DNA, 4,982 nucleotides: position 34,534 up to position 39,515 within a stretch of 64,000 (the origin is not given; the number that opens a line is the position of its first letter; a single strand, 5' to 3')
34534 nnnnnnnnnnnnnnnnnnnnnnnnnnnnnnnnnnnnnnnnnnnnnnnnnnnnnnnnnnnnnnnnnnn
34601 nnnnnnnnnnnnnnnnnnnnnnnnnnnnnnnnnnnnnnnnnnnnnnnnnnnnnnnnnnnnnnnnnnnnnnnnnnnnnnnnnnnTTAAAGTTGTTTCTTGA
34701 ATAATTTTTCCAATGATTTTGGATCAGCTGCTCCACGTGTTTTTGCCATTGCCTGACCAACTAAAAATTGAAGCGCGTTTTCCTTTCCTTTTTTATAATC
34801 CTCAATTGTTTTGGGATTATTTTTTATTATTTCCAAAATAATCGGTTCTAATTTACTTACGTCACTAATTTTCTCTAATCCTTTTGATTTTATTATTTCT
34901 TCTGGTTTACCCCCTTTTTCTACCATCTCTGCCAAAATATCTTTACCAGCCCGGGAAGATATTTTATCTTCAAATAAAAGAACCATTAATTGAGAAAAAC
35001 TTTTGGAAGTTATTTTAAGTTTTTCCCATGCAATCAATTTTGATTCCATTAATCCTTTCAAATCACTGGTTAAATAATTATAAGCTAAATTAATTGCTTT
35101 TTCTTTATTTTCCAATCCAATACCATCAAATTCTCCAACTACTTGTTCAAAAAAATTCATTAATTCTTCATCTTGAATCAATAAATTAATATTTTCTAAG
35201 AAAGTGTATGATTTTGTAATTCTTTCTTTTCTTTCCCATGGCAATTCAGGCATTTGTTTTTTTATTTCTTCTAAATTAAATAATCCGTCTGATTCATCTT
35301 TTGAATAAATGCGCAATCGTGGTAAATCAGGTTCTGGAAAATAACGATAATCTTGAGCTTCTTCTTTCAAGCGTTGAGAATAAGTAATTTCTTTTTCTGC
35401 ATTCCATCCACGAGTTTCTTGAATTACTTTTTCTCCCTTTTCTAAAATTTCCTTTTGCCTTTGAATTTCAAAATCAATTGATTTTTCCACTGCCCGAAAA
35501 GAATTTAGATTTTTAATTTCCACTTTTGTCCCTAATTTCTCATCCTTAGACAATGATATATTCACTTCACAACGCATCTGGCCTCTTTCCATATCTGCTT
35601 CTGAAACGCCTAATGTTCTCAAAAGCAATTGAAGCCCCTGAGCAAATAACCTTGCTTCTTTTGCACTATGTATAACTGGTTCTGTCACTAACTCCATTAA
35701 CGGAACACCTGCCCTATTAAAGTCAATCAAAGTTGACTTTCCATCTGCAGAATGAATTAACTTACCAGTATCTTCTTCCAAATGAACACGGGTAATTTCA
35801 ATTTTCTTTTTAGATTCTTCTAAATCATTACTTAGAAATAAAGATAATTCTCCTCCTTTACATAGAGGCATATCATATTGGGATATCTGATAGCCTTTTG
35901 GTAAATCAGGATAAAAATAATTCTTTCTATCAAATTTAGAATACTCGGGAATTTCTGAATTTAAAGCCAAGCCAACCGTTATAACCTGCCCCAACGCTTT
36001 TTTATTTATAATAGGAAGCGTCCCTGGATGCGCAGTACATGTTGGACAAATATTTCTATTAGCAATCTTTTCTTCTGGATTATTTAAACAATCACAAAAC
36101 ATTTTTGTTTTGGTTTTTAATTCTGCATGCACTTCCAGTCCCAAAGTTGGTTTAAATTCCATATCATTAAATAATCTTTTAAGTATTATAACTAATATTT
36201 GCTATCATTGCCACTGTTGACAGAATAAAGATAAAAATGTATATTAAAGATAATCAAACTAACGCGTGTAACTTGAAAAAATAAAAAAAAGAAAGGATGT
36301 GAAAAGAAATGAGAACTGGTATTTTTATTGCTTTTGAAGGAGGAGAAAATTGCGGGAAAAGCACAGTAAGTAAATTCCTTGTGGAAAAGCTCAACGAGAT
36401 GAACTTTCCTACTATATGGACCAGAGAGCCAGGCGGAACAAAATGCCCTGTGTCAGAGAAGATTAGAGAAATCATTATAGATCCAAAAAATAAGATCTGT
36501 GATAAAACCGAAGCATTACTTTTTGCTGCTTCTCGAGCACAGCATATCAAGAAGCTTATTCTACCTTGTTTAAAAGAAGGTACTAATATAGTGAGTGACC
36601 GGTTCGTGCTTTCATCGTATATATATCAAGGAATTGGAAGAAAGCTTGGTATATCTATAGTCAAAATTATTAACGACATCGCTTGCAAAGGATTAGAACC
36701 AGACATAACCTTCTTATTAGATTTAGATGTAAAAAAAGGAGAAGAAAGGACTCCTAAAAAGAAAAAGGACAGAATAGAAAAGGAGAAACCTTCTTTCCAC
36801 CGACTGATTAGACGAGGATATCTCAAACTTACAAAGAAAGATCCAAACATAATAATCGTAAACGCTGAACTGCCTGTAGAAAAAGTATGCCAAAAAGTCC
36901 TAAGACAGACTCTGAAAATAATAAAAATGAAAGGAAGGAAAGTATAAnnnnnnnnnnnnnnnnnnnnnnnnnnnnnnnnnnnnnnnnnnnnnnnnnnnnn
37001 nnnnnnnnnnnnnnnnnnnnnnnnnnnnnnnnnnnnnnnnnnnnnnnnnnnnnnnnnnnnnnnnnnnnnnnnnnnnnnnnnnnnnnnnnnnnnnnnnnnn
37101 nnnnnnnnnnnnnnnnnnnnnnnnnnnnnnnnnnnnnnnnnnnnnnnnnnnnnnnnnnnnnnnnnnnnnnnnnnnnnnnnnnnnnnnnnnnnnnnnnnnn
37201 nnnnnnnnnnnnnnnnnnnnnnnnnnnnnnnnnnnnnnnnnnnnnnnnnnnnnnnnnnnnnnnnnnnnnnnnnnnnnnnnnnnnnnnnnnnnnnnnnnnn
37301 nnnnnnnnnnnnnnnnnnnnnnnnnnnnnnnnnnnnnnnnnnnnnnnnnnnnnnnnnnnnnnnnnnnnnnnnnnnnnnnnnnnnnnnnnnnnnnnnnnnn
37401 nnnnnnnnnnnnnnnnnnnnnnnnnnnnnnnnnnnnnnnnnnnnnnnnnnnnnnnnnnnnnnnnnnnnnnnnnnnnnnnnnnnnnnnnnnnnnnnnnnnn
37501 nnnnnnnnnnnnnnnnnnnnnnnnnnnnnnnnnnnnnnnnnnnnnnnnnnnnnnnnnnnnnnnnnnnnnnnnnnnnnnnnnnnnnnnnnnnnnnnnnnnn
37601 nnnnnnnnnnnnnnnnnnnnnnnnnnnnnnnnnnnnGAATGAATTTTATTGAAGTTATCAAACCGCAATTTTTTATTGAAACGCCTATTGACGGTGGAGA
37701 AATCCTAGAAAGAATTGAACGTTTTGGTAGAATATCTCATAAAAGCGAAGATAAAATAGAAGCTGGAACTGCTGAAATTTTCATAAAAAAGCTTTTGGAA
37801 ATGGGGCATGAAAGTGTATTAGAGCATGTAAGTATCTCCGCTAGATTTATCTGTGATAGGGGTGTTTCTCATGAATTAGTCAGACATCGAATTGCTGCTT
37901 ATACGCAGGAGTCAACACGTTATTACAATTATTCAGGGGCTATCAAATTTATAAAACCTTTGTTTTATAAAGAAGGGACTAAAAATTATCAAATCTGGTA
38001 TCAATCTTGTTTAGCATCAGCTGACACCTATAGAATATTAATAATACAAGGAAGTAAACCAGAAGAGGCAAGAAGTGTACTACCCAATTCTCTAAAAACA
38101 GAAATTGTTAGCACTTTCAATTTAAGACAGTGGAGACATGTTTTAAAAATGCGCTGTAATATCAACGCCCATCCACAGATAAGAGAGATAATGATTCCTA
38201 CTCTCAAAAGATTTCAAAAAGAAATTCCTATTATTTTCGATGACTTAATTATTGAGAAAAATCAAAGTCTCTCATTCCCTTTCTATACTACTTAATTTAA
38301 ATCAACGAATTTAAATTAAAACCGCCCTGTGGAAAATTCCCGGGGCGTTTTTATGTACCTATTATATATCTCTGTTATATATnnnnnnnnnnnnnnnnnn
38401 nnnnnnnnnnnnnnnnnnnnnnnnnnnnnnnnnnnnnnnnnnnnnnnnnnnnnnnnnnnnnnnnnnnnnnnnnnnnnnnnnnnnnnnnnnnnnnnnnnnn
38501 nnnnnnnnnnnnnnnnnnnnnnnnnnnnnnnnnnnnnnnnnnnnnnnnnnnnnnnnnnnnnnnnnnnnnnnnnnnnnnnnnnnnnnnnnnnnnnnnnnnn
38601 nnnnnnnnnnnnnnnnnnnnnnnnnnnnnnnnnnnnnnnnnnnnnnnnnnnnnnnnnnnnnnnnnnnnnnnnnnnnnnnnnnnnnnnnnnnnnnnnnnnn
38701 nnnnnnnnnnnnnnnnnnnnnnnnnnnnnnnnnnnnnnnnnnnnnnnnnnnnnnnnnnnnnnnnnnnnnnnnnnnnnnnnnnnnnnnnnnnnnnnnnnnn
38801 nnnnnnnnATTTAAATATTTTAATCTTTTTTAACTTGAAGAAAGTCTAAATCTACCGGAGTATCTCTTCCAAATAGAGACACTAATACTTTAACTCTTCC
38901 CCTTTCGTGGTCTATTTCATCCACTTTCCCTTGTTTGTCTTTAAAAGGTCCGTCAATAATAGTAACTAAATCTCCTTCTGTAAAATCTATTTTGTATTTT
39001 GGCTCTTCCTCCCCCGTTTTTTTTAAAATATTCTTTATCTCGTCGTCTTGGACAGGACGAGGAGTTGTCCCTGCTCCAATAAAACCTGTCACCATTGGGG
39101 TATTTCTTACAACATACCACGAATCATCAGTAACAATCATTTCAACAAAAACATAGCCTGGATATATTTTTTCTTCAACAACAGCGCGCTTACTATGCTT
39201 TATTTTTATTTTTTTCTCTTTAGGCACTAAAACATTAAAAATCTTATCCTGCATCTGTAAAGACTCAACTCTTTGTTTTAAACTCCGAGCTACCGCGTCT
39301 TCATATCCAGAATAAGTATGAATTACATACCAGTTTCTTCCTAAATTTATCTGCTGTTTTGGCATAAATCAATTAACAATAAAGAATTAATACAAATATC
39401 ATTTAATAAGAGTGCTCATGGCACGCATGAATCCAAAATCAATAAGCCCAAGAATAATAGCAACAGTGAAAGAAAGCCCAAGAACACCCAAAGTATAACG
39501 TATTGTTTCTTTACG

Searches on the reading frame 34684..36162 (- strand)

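Call 54: search_protein_families(library=pfam, proteins=[window:34684-36162:-], max_evalue=0.00001)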
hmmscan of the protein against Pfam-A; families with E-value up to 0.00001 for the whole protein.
window:34684-36162:- (492 aa): 2 families
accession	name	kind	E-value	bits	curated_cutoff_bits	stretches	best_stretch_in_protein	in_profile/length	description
PF02934.20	GatB_N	-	1.1e-111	372.9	23.4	1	6-286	2-272/277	GatB/GatE catalytic domain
PF02637.23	GatB_Yqey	-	1.4e-39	135.7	27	1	356-492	12-148/148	GatB domain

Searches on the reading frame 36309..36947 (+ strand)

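Call 72: search_protein_families(library=pfam, proteins=[window:36309-36947:+], max_evalue=0.00001)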
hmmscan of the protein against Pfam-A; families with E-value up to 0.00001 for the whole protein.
window:36309-36947:+ (212 aa): 1 family
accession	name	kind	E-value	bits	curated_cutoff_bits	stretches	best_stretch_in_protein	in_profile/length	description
PF02223.23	Thymidylate_kin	-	8e-46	156.5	27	1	9-196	1-184/185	Thymidylate kinase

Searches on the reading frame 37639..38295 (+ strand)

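Call 72: search_protein_families(library=pfam, proteins=[window:37639-38295:+], max_evalue=0.00001)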
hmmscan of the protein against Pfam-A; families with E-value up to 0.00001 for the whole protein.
window:37639-38295:+ (218 aa): 1 family
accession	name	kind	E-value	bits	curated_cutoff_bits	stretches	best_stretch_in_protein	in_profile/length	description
PF02511.20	Thy1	-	1e-43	149.8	24.8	1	25-197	12-190/191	Thymidylate synthase complementing protein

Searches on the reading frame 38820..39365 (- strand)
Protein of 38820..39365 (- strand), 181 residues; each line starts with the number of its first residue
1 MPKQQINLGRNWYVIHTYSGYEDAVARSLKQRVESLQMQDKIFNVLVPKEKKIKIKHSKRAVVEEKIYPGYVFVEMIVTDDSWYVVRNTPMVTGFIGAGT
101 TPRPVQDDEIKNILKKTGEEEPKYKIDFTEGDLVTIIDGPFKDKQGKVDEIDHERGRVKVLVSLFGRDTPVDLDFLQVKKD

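Call 72: search_protein_families(library=pfam, proteins=[window:38820-39365:-], max_evalue=0.00001)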
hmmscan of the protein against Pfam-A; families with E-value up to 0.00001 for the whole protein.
window:38820-39365:- (181 aa): 2 families
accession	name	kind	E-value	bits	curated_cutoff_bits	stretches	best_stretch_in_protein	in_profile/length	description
PF02357.24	NusG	-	1.5e-27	96.4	22.2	1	11-113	2-92/93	Transcription termination factor nusG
PF00467.35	KOW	-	7.2e-09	35.6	22.3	1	130-160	1-31/32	KOW motif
